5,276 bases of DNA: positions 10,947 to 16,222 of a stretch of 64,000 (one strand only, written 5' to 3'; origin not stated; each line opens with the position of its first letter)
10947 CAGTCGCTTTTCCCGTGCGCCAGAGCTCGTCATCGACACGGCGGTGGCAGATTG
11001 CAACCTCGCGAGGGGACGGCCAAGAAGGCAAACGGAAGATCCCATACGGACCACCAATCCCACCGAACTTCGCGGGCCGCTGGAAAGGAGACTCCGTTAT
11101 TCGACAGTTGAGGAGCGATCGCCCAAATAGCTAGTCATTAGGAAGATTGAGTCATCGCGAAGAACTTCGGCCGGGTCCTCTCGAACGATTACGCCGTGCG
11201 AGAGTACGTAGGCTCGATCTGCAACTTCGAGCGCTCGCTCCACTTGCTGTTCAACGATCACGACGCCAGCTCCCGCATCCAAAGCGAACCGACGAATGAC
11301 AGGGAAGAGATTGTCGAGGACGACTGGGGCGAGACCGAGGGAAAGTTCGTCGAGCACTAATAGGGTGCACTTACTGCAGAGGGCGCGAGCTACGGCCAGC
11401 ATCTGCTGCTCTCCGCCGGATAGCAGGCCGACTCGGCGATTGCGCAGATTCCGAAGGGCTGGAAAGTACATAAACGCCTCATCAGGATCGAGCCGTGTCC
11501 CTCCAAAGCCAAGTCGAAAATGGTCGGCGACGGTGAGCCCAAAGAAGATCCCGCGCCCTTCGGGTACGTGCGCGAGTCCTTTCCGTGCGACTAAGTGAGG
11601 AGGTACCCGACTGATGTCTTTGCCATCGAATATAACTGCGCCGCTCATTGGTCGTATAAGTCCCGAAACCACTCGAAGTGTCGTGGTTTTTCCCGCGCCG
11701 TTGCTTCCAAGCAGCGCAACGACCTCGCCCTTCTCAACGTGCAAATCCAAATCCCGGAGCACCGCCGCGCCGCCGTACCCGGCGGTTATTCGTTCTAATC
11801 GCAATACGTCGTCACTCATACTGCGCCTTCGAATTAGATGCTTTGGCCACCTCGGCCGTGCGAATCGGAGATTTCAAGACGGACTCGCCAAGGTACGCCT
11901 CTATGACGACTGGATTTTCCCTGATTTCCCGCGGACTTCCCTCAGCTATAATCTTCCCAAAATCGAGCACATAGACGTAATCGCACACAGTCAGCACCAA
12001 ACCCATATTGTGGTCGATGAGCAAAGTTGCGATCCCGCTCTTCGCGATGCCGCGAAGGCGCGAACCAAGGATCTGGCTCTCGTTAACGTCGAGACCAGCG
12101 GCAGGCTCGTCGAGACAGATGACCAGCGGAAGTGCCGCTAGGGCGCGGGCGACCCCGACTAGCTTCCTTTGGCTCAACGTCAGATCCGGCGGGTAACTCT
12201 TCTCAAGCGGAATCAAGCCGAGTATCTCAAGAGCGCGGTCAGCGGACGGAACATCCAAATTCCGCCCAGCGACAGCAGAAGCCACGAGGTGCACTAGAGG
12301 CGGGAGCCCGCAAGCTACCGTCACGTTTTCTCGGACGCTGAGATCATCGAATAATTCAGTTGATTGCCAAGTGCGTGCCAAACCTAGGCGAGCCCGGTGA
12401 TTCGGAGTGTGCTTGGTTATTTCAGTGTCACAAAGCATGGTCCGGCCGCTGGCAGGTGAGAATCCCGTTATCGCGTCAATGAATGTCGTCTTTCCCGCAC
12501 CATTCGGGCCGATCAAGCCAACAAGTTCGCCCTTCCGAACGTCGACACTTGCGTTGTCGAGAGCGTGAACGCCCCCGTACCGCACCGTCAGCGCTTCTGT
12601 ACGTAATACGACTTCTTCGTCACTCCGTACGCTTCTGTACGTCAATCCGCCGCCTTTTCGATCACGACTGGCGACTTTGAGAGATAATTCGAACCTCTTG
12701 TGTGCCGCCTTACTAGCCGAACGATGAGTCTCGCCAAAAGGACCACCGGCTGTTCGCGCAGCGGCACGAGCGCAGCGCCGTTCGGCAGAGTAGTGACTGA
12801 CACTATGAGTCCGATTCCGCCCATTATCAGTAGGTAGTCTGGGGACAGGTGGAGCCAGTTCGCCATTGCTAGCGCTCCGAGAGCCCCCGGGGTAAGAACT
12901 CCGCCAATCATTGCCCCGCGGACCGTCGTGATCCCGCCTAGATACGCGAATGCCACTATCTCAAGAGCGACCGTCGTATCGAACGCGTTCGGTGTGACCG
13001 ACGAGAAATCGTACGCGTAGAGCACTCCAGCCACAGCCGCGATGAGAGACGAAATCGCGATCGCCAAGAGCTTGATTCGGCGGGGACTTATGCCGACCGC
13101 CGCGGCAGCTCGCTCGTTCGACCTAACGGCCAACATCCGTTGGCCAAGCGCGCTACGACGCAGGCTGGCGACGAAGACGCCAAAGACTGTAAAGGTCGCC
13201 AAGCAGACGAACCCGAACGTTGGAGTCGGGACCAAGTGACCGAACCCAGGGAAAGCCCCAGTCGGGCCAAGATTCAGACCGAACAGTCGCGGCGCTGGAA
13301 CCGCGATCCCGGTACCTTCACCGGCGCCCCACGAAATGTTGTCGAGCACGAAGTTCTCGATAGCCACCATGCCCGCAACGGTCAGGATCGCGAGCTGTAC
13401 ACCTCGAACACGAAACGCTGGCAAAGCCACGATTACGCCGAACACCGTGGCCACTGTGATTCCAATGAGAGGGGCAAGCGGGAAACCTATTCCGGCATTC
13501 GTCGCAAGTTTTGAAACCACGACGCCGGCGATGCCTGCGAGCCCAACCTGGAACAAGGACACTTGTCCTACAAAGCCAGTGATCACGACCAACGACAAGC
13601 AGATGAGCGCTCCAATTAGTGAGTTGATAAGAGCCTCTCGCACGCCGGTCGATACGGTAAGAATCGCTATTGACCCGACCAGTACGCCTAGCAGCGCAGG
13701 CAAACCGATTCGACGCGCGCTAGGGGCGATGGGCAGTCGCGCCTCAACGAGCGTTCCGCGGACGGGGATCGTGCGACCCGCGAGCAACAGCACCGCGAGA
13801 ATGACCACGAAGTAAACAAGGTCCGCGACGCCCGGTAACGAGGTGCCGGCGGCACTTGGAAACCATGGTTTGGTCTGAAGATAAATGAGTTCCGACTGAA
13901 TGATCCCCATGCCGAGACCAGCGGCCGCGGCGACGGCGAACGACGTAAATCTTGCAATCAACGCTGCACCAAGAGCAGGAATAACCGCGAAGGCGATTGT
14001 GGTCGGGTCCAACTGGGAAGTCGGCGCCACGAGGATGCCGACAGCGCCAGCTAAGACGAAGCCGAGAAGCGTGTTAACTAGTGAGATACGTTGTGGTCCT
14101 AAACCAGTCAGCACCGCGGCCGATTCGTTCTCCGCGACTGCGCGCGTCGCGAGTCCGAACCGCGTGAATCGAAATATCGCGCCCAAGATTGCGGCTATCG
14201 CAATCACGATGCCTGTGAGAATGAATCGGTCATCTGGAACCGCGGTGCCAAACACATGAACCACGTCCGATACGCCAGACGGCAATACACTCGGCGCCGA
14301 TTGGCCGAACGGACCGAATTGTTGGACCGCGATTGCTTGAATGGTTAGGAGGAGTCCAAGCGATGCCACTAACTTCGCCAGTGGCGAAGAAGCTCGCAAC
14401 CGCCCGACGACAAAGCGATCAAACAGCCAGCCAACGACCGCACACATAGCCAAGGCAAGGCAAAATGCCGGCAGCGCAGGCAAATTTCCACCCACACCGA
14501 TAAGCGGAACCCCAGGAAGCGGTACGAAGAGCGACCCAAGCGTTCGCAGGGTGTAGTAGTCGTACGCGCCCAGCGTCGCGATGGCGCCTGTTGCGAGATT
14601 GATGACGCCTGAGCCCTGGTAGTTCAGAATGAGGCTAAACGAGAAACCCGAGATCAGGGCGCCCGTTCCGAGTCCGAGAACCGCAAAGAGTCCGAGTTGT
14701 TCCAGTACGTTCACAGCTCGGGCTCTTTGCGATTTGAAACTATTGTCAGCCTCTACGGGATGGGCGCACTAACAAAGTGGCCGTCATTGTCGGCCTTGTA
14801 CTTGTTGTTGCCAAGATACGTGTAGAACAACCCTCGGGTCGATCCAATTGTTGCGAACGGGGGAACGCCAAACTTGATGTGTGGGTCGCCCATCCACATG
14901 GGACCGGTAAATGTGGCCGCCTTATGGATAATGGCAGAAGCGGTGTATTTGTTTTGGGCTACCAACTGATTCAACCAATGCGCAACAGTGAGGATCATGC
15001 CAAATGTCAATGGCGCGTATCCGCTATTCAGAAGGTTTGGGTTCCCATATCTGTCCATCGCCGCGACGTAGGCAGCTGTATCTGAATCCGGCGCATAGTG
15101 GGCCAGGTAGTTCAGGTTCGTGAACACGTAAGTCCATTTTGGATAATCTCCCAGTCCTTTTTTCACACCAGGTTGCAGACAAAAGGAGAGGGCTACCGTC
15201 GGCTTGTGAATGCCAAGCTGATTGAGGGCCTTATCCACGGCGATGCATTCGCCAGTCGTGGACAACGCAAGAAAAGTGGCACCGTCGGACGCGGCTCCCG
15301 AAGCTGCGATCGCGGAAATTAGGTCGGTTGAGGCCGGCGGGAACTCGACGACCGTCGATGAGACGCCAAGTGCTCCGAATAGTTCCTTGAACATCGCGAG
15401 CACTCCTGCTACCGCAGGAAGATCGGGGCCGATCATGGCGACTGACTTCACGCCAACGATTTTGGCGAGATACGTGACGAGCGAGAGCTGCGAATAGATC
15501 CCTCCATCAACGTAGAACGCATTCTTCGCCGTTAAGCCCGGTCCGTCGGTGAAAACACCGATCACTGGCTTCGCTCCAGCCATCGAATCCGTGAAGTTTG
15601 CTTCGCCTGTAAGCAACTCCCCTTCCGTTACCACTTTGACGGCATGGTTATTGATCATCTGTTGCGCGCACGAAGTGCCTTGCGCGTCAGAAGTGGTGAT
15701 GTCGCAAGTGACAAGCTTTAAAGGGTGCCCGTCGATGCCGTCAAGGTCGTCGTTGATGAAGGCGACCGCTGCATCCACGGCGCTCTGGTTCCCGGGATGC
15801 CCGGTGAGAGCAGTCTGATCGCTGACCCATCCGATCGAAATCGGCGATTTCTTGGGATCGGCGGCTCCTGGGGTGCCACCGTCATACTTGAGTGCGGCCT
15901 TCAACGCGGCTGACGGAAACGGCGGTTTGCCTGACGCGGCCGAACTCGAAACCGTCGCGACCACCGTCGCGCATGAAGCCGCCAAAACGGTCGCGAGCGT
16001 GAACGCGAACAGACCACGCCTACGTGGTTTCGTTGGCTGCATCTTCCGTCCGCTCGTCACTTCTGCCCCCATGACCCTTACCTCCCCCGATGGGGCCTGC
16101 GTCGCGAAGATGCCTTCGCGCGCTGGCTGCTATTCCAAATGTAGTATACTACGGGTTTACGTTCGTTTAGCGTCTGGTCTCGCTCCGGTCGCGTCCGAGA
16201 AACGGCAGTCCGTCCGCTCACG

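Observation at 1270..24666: A 14-bp palindromic box recurs in five promoter regions of the catabolic island, with no regulator gene in view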

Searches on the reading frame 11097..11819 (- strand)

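Call 13: search_protein_families(library=pfam, proteins=[window:11097-11819:-], max_evalue=0.01)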
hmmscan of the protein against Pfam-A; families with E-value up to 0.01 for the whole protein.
window:11097-11819:- (240 aa): 3 families
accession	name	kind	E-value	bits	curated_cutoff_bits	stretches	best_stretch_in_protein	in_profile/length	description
PF00005.33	ABC_tran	-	1e-26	94.6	25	1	21-158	1-134/137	ABC transporter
PF13304.12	AAA_21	-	3.3e-09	37.7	27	1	123-183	228-290/304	AAA domain, putative AbiEii toxin, Type IV TA system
PF06414.18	Zeta_toxin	-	0.0023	17.8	22.3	1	33-76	18-61/199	Zeta toxin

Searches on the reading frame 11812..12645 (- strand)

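Call 13: search_protein_families(library=pfam, proteins=[window:11812-12645:-], max_evalue=0.01)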
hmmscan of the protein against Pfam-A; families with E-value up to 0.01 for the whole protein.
window:11812-12645:- (277 aa): 7 families
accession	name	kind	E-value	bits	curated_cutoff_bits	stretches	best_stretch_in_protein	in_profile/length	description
PF00005.33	ABC_tran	-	8.2e-21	75.5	25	1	29-182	1-136/137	ABC transporter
PF12399.14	BCA_ABC_TP_C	-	6.2e-13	48.5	25.5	1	231-255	1-25/27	Branched-chain amino acid ATP-binding cassette transporter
PF13304.12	AAA_21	-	4.4e-06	27.4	27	1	42-60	2-20/304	AAA domain, putative AbiEii toxin, Type IV TA system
PF13555.12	AAA_29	-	2.9e-05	24.2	27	1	29-60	12-43/61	P-loop containing region of AAA domain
PF13476.12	AAA_23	-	3.4e-05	25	27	1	26-60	7-40/201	AAA domain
PF02463.25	SMC_N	-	0.00032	20.6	40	1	40-59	25-44/220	RecF/RecN/SMC N terminal domain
PF13175.12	AAA_15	-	0.0054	16.8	32.1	1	29-64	14-48/374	AAA ATPase domain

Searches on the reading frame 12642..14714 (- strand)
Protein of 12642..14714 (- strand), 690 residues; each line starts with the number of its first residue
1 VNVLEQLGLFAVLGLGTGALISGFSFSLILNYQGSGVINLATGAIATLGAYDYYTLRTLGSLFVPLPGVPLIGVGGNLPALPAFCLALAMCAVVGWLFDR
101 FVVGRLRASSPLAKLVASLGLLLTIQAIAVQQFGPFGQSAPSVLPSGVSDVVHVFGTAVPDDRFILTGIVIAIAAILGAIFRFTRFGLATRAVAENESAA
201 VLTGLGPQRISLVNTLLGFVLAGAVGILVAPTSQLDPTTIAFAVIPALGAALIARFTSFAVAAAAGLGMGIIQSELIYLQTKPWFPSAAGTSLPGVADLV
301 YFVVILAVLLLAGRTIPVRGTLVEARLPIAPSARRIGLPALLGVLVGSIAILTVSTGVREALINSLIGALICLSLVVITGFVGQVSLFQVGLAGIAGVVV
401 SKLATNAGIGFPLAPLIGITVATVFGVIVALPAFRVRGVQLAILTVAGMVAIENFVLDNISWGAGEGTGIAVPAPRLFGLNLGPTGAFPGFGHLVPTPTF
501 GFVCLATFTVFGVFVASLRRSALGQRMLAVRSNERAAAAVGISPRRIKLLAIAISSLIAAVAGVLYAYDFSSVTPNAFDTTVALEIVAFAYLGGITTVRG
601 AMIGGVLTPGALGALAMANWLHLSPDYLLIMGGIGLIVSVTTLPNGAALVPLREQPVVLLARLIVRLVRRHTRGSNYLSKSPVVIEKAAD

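Call 13: search_protein_families(library=pfam, proteins=[window:12642-14714:-], max_evalue=0.01)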
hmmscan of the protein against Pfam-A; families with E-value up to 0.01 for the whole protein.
window:12642-14714:- (690 aa): 1 family
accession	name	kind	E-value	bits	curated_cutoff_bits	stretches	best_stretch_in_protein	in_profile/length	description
PF02653.21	BPD_transp_2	-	1.1e-36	126.8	26.8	2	362-608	6-239/269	Branched-chain amino acid transport system / permease component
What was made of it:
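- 11097..16072 (-): Liv-type ABC importer: binding protein, fused permease and two ATPases. It lies under operator F. Call 13.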

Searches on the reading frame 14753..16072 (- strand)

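Call 13: search_protein_families(library=pfam, proteins=[window:14753-16072:-], max_evalue=0.01)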
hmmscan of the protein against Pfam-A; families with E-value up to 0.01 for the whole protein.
window:14753-16072:- (439 aa): 1 family
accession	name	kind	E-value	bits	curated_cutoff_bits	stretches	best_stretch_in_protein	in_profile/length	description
PF13458.12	Peripla_BP_6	-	8.3e-24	85.3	31.7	1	77-345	1-271/343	Periplasmic binding protein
